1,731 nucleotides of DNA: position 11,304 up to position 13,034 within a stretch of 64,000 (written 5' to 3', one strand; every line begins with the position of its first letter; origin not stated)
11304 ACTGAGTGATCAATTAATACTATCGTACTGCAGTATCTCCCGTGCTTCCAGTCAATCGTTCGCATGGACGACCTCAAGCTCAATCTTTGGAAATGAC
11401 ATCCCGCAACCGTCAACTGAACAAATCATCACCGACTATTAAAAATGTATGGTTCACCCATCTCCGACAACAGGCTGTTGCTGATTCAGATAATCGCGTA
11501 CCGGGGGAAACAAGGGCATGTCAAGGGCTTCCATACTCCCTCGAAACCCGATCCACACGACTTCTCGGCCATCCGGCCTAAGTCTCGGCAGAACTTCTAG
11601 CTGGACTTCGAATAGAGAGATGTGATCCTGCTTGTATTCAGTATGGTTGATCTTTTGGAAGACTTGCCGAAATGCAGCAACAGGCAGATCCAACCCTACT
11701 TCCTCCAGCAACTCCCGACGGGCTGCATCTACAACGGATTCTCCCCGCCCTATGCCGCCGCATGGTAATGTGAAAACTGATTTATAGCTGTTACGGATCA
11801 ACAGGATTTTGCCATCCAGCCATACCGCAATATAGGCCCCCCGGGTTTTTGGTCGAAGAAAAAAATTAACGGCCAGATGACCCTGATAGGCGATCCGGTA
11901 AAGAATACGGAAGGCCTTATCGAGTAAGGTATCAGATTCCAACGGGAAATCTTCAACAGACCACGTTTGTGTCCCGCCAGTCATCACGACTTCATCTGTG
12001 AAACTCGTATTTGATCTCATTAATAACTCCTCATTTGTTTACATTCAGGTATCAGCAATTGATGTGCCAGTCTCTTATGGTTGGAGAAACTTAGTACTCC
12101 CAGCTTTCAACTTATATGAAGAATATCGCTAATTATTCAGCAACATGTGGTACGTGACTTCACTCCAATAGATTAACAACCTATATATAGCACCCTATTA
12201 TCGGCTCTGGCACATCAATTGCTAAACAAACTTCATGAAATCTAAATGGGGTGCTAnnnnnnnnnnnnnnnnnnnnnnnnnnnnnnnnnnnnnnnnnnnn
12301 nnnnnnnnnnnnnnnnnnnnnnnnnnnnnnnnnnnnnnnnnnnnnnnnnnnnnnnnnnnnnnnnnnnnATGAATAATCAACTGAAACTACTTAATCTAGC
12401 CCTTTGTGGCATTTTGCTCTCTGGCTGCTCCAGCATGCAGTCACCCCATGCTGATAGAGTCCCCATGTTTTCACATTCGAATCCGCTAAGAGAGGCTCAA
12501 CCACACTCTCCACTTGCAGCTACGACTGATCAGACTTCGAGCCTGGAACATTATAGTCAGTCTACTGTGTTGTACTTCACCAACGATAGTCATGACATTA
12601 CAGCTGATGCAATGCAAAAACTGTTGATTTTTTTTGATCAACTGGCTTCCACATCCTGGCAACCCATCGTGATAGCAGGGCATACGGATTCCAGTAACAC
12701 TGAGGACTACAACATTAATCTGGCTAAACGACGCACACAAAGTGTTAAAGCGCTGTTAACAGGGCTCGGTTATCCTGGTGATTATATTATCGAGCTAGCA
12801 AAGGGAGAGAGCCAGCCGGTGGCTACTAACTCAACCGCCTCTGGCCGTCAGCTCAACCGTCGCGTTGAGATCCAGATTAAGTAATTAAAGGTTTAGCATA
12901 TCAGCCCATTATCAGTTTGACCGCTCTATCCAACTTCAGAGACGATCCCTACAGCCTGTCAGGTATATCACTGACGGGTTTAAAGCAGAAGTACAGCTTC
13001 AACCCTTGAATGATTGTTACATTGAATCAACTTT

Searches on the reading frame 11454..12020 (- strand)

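Call 9: search_protein_families(library=pfam, proteins=[window:11454-12020:-], max_evalue=0.00001)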
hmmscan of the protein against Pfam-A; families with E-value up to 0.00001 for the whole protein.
window:11454-12020:- (188 aa): 1 family
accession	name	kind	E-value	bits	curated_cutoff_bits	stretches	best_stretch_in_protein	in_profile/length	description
PF00293.34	NUDIX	-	3.4e-12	47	21.1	1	60-154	4-110/134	NUDIX domain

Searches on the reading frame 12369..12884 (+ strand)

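Call 9: search_protein_families(library=pfam, proteins=[window:12369-12884:+], max_evalue=0.00001)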
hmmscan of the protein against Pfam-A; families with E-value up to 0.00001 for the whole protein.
window:12369-12884:+ (171 aa): 1 family
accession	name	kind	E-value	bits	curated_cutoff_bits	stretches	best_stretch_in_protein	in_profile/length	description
PF00691.25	OmpA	-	4.2e-16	59.5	27.2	1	69-164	1-98/98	OmpA family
